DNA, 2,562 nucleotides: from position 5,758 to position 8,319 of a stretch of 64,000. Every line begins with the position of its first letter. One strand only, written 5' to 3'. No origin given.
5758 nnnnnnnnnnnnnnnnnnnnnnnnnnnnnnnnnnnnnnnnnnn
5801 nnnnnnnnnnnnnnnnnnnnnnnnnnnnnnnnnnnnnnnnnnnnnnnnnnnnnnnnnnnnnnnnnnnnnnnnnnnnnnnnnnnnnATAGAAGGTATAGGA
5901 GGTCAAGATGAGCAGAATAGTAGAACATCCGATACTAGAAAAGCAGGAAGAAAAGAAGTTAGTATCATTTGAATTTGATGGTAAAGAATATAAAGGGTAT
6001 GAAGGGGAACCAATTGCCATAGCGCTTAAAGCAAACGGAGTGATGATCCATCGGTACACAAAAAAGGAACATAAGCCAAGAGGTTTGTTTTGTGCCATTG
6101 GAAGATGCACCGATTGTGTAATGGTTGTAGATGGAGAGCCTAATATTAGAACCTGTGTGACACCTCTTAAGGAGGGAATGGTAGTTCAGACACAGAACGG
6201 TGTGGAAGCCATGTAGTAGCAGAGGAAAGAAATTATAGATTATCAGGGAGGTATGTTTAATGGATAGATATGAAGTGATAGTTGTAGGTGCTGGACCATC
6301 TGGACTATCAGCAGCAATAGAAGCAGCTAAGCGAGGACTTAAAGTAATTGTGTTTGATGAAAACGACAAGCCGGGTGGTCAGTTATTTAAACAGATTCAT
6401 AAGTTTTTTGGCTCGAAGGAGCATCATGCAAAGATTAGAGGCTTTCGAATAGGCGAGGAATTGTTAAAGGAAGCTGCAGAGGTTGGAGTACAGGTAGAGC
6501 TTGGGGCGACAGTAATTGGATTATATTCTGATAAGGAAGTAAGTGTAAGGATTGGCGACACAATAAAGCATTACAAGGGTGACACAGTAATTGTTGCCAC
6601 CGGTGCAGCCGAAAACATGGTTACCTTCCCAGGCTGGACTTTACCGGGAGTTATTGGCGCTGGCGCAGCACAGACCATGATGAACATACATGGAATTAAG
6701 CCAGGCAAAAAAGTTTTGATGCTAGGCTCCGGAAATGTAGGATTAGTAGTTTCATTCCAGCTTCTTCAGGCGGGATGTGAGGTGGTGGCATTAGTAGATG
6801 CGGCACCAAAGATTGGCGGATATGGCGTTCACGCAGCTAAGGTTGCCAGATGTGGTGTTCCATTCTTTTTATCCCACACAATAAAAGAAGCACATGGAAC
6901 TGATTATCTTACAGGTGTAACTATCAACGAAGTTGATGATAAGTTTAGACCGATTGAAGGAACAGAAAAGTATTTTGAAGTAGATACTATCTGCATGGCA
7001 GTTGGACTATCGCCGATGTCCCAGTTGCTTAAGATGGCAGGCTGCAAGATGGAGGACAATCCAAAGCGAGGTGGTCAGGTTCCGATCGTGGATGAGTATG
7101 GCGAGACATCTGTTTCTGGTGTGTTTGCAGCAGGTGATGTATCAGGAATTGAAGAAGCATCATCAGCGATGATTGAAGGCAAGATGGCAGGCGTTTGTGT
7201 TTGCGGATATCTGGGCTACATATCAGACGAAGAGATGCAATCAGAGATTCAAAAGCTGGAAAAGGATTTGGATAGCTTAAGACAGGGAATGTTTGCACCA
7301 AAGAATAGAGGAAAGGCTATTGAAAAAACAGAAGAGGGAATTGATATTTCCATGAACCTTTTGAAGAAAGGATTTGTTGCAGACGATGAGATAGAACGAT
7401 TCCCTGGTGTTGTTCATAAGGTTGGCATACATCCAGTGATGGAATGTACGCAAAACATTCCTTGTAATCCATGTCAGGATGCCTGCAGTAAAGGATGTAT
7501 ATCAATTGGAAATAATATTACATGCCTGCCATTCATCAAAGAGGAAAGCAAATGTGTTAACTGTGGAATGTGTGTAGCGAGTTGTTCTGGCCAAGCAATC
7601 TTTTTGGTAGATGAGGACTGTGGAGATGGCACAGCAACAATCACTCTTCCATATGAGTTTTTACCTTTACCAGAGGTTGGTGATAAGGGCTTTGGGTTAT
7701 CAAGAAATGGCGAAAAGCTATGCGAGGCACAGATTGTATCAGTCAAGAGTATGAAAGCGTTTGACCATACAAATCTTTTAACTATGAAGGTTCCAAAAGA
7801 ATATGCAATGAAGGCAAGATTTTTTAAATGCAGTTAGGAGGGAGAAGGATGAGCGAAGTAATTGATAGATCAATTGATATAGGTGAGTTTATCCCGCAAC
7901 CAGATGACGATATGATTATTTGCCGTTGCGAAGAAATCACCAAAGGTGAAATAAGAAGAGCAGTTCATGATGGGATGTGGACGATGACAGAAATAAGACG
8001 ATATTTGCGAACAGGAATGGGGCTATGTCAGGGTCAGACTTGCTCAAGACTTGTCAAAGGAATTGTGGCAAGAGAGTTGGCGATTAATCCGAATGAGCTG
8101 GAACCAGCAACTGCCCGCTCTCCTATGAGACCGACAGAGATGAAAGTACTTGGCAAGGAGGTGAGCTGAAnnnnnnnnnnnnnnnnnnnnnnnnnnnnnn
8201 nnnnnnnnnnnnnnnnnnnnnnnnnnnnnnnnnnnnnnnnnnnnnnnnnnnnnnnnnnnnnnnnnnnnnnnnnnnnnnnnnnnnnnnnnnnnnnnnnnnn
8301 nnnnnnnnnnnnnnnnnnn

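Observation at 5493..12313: Putative nitrogen-scavenging amine/amino-acid dehydrogenase system in an anaerobe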

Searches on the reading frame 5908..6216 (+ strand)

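Call 3: search_protein_families(library=pfam, proteins=[window:5908-6216:+], max_evalue=0.01)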
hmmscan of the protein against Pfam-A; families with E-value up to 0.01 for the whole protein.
window:5908-6216:+ (102 aa): 1 family
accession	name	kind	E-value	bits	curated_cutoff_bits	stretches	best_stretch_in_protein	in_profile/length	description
PF13510.11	Fer2_4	-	9.9e-32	109.3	22.8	1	17-98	2-82/82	2Fe-2S iron-sulfur cluster binding domain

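Call 4: search_protein_families(library=ncbifam, proteins=[window:5908-6216:+], max_evalue=0.01)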
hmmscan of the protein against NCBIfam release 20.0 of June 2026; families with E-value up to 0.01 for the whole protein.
window:5908-6216:+ (102 aa): 5 families
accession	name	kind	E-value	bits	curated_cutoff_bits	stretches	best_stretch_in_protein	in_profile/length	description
TIGR01372.1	soxA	subfamily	8.2e-13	47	1164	1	15-99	14-102/996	sarcosine oxidase subunit alpha family protein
NF005895.0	PRK07860.1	equivalog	6.8e-05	21.1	802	1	11-98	10-93/811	NADH-quinone oxidoreductase subunit G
NF040763.1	FeFe_hydrog_A6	exception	0.0002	19.9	765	1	20-97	2-75/571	NADH-dependent [FeFe] hydrogenase, group A6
NF005745.0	PRK07569.1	equivalog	0.00036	20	333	1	19-96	4-77/238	bidirectional hydrogenase complex protein HoxU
NF009454.0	PRK12814.1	equivalog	0.0099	14.3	916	0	18-97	3-78/657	putative NADPH-dependent glutamate synthase small subunit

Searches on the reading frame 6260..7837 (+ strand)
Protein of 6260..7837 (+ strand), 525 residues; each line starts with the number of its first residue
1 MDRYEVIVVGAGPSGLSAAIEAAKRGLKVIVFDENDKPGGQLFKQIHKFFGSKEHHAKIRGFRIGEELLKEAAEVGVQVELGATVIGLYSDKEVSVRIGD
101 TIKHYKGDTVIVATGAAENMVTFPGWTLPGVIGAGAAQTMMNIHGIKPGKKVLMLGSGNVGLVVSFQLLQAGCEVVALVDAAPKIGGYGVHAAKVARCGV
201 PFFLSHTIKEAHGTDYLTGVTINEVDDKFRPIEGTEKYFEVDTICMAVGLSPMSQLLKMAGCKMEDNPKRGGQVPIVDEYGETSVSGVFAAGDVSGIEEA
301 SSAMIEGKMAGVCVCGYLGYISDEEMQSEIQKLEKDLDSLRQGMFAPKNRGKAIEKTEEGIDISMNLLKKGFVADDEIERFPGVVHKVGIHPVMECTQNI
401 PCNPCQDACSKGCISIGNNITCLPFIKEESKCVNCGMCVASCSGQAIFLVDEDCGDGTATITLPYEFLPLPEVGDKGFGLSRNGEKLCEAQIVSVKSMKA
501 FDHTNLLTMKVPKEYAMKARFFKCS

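Call 3: search_protein_families(library=pfam, proteins=[window:6260-7837:+], max_evalue=0.01)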
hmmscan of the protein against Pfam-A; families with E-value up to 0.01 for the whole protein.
window:6260-7837:+ (525 aa): 18 families
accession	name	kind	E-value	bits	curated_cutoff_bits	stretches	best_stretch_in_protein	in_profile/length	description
PF07992.20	Pyr_redox_2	-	1.3e-38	133.6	26.1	1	4-307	1-291/291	Pyridine nucleotide-disulphide oxidoreductase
PF13450.12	NAD_binding_8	-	5.4e-13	49.5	21.9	1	8-44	1-37/68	NAD(P)-binding Rossmann-like domain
PF01266.30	DAO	-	7.3e-12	45.9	27.9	1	6-40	2-37/353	FAD dependent oxidoreductase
PF03486.20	HI0933_like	-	1e-11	45.2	50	1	5-41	2-38/244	HI0933-like protein Rossmann domain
PF13738.12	Pyr_redox_3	-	5.8e-11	42.6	30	2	77-292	96-305/305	Pyridine nucleotide-disulphide oxidoreductase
PF12831.13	FAD_oxidored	-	2e-10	41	27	1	5-77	1-74/416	FAD dependent oxidoreductase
PF00070.33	Pyr_redox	-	1.9e-08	35.1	22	1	6-47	2-43/82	Pyridine nucleotide-disulphide oxidoreductase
PF00890.30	FAD_binding_2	-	3.3e-08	33.6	20.4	1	6-42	2-38/414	FAD binding domain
PF01946.23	Thi4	-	1.2e-06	28.3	26.2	1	5-41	19-56/235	Thi4 family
PF01494.25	FAD_binding_3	-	4.6e-06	26.5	22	1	4-36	2-34/349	FAD binding domain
PF01134.28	GIDA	-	2.5e-05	24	22.1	1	5-35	1-31/391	Glucose inhibited division protein A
PF13241.12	NAD_binding_7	-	0.0013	19.7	22.1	0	5-124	9-103/104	Putative NAD(P)-binding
PF00037.32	Fer4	-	0.0016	18.6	21.1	1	428-447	4-23/24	4Fe-4S binding domain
PF03721.20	UDPG_MGDP_dh_N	-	0.0016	18.4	27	0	6-37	3-34/187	UDP-glucose/GDP-mannose dehydrogenase family, NAD binding domain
PF01593.30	Amino_oxidase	-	0.0018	18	19.8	0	14-42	2-30/443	Flavin containing amine oxidoreductase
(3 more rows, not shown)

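Call 4: search_protein_families(library=ncbifam, proteins=[window:6260-7837:+], max_evalue=0.01)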
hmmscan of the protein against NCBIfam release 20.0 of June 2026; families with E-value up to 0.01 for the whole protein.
window:6260-7837:+ (525 aa): 151 families (the best 25 are shown)
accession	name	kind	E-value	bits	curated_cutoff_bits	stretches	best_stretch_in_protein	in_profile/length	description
TIGR01372.1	soxA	subfamily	3.5e-37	127.7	1164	1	5-324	170-488/996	sarcosine oxidase subunit alpha family protein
TIGR01292.1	TRX_reduct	equivalog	2.8e-32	111.7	343.45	1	4-316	1-298/300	thioredoxin-disulfide reductase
TIGR01350.1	lipoamide_DH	equivalog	7.2e-20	71.1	408.8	2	88-316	113-331/461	dihydrolipoyl dehydrogenase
TIGR03140.1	AhpF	equivalog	2.2e-19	69.4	502.9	1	2-297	211-489/515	alkyl hydroperoxide reductase subunit F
NF045599.1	bili_reduct_long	exception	3.8e-17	61.8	750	1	4-254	382-603/641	bilirubin reductase, long form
TIGR01317.1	GOGAT_sm_gam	subfamily_domain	4.7e-17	62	447.7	2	5-118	145-240/485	glutamate synthase small subunit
NF009410.0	PRK12771.1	subfamily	9.1e-17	60.8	516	1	5-451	140-564/566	NAD(P)-binding protein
TIGR03997.1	mycofact_OYE_2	equivalog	2e-16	59.5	793.15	1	4-133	380-490/645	mycofactocin system FadH/OYE family oxidoreductase 2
NF009409.0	PRK12770.1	subfamily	4.7e-16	58.8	343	1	4-318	19-350/360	putative glutamate synthase subunit beta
NF009454.0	PRK12814.1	equivalog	1.9e-15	56.3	916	1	5-329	195-508/657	putative NADPH-dependent glutamate synthase small subunit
TIGR01316.1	gltA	equivalog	2.3e-15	56.4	471.75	1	5-318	135-449/449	NADPH-dependent glutamate synthase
NF005572.0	PRK07251.1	equivalog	2.3e-15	56.3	537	1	87-296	99-294/438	FAD-containing oxidoreductase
NF003585.0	PRK05249.1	equivalog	2.1e-14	53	465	2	3-41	6-44/464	Si-specific NAD(P)(+) transhydrogenase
TIGR02053.1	MerA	equivalog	5.2e-14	52.1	454.45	1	88-311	113-325/465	mercury(II) reductase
TIGR04018.1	Bthiol_YpdA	hypoth_equivalog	1.3e-13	50.5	339.9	2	94-307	101-301/316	YpdA family putative bacillithiol disulfide reductase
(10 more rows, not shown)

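Call 9: search_solved_structures(query=window:6260-7837:+, max_evalue=1e-8)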
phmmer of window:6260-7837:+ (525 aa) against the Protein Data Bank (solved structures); distinct sequences matched with E-value up to 1e-8: 26.
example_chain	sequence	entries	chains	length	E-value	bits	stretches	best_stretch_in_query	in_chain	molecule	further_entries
2gag_A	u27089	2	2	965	2.9e-18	69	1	5-321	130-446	heterotetrameric sarcosine oxidase alpha-subunit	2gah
3cty_A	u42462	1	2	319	3.7e-17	65.4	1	4-309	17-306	Thioredoxin reductase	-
4ylf_B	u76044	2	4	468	2.8e-16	62.4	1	4-318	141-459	Dihydropyrimidine dehydrogenase subunit A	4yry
1y56_A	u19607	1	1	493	7e-16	61.1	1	5-158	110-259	hypothetical protein PH1363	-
1vrq_A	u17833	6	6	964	9.5e-16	60.7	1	5-321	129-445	Sarcosine oxidase alpha subunit | Subunit alpha of sarcosine oxidase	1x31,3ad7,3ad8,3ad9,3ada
7aaw_A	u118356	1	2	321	9.7e-15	57.4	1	4-312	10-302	Thioredoxin reductase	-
5jca_L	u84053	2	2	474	1.2e-14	57.1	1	5-318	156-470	NADH-dependent Ferredoxin:NADP Oxidoreductase (NfnI) subunit alpha | NADH-dependent Ferredoxin:NADP Oxidoreductase subunit alpha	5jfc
4gcm_A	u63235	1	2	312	1.3e-14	57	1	4-324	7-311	Thioredoxin reductase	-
7jyp_A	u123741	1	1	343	1.6e-14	56.6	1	2-295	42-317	Thioredoxin reductase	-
2q7v_A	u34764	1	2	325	6.9e-14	54.6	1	4-296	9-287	Thioredoxin reductase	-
5vj7_A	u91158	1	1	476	9.4e-14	54.1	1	5-318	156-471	Oxidoreductase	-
3r9u_A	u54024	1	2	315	1.1e-13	53.9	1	5-315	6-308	Thioredoxin reductase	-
5uth_A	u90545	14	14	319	1.3e-11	47.1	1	4-295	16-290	Thioredoxin reductase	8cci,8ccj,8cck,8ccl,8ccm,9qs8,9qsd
5uwy_A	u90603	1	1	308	1.8e-11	46.6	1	4-319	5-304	Thioredoxin reductase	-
6bwt_A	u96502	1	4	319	5.5e-11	45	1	3-310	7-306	Thioredoxin reductase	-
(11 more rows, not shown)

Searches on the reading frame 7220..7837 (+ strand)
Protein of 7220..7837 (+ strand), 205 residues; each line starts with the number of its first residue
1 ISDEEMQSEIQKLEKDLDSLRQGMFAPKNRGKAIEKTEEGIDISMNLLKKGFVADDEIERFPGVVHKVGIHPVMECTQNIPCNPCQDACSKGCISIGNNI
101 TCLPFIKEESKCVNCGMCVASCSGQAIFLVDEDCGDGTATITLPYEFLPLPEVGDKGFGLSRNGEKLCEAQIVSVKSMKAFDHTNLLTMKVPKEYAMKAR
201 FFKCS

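Call 43: search_solved_structures(query=window:7220-7837:+, max_evalue=10)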
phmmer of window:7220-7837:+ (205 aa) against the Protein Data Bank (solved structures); distinct sequences matched with E-value up to 10: 94 (the best 60 are shown).
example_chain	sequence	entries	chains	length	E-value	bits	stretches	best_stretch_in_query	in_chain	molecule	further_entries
7bkb_A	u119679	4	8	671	0.0011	21.8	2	103-158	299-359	CoB--CoM heterodisulfide reductase iron-sulfur subunit A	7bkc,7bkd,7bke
1frj_A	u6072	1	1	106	0.0051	19.6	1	83-147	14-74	FERREDOXIN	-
1pc4_A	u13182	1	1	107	0.0072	19.1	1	83-147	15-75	Ferredoxin I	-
7p62_I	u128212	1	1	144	0.0076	19.1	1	80-131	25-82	NADH-quinone oxidoreductase subunit I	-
7p69_I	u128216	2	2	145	0.0077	19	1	80-131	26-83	NADH-quinone oxidoreductase subunit I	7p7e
1ftc_A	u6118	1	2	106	0.0079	19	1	80-147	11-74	FERREDOXIN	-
7p61_I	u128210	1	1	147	0.008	19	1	80-131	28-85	NADH-quinone oxidoreductase subunit I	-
7p7k_I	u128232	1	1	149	0.0082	18.9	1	80-131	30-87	NADH-quinone oxidoreductase subunit I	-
1frm_A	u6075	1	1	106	0.0085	18.9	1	83-147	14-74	FERREDOXIN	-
1g6b_A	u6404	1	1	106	0.0085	18.9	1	83-147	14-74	7FE FERREDOXIN I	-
1pc5_A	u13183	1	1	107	0.011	18.5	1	83-147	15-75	Ferredoxin I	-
1f5b_A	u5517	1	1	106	0.011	18.5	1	82-147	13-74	FERREDOXIN 1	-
1fri_A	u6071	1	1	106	0.012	18.4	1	83-147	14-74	FERREDOXIN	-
7awt_I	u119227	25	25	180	0.012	18.4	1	80-131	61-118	NADH-quinone oxidoreductase subunit I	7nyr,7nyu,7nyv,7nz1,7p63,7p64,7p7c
1frk_A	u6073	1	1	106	0.014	18.2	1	83-147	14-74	FERREDOXIN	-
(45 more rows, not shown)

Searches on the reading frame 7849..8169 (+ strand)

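Call 3: search_protein_families(library=pfam, proteins=[window:7849-8169:+], max_evalue=0.01)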
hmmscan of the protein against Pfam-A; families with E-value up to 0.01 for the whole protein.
window:7849-8169:+ (106 aa): 2 families
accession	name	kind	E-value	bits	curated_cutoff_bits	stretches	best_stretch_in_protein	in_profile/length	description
PF04324.20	Fer2_BFD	-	2.1e-13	50.8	26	1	23-74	1-49/50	BFD-like [2Fe-2S] binding domain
PF17806.6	SO_alpha_A3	-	1.3e-10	41.9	23.1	1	27-101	9-83/87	Sarcosine oxidase A3 domain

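Call 4: search_protein_families(library=ncbifam, proteins=[window:7849-8169:+], max_evalue=0.01)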
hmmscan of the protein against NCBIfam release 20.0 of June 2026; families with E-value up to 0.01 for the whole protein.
window:7849-8169:+ (106 aa): 6 families
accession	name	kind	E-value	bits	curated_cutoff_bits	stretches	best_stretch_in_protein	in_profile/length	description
TIGR03377.1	glycerol3P_GlpA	equivalog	7.9e-13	47.8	552.8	1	17-83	416-483/530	anaerobic glycerol-3-phosphate dehydrogenase subunit GlpA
NF008313.0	PRK11101.1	equivalog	8.5e-10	37.8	425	1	19-79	428-489/548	anaerobic glycerol-3-phosphate dehydrogenase subunit A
TIGR02374.1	nitri_red_nirB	equivalog_domain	4.3e-07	28.7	578.35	1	19-80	414-472/794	nitrite reductase large subunit NirB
NF011565.0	PRK14989.1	subfamily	7.8e-06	24.2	883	1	20-80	420-477/847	nitrite reductase large subunit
TIGR02000.1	NifU_proper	equivalog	8.2e-05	22.1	273.3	1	19-94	131-203/290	Fe-S cluster assembly protein NifU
TIGR01372.1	soxA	subfamily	0.0015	16.4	1164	1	29-99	523-593/996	sarcosine oxidase subunit alpha family protein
